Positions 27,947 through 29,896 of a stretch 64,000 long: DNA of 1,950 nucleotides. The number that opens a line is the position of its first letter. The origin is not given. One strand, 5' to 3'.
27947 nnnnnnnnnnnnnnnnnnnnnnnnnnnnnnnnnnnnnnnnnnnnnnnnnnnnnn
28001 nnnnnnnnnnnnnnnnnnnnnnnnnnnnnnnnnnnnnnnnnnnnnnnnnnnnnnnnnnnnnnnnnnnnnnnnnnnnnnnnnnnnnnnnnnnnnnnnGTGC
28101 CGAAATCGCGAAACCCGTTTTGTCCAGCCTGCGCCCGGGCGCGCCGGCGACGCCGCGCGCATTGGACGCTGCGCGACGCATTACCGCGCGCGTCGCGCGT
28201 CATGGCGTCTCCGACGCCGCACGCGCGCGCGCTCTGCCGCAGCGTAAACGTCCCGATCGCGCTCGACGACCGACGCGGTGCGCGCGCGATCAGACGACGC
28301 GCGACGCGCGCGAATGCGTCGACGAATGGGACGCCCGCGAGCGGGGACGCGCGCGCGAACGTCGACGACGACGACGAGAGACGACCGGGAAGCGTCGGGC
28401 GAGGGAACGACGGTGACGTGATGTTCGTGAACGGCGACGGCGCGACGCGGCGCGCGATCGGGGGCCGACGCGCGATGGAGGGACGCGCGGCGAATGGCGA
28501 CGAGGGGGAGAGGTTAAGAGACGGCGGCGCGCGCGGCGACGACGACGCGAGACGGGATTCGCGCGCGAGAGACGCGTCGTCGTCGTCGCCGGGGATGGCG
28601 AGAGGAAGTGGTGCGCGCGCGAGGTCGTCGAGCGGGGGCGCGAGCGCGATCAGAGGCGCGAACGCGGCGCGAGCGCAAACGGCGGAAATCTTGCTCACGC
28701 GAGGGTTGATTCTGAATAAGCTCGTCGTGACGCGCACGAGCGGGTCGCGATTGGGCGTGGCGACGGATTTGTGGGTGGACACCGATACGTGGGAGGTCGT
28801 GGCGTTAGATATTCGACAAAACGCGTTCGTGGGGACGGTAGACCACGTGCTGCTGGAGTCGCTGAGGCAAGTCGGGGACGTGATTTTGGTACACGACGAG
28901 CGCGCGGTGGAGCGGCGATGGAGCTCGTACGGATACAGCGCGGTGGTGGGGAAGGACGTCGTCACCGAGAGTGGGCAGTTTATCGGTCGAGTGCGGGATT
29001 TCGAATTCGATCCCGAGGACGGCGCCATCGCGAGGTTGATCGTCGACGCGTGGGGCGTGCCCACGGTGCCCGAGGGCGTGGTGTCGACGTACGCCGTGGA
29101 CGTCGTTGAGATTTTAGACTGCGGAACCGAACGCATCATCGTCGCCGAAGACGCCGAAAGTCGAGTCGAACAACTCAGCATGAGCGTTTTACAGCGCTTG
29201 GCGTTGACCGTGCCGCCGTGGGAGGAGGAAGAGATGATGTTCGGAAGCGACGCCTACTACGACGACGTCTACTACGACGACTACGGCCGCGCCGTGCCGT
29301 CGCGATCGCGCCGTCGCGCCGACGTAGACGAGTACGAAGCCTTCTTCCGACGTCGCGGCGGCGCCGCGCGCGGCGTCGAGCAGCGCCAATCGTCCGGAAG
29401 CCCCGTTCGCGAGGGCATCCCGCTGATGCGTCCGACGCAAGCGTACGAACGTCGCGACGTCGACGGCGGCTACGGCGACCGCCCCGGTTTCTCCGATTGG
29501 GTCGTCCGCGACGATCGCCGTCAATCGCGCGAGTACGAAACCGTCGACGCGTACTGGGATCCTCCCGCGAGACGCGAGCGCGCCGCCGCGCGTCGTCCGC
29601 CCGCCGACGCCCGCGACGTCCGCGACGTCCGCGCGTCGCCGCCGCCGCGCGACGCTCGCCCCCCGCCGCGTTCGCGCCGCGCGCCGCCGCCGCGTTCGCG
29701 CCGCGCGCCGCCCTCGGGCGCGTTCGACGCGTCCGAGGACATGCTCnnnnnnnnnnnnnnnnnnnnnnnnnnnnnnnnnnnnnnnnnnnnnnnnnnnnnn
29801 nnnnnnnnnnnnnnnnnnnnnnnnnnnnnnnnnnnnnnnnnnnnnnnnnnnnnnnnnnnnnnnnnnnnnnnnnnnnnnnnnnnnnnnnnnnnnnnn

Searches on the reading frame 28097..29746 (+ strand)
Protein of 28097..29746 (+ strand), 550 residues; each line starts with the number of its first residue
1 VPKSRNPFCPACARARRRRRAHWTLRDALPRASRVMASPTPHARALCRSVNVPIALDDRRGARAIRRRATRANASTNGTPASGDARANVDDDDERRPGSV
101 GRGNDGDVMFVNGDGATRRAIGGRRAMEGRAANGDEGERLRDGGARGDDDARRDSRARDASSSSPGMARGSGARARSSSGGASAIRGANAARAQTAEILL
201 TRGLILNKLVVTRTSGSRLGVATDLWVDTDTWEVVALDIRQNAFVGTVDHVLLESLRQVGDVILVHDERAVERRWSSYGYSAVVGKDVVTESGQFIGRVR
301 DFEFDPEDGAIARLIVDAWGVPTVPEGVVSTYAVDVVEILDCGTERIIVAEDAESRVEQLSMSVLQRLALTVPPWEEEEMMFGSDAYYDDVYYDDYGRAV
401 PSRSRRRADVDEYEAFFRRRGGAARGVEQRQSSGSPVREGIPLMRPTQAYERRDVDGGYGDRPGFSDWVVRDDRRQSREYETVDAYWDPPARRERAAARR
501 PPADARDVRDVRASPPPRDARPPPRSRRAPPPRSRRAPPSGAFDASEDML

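Call 58: search_protein_families(library=pfam, max_evalue=0.001, proteins=[window:28097-29746:+])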
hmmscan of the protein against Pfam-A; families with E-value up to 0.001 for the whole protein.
window:28097-29746:+ (550 aa): 1 family
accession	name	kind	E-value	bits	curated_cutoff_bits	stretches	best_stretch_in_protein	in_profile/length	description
PF05239.21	PRC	-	5.5e-12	46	21.2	1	278-354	4-76/78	PRC-barrel domain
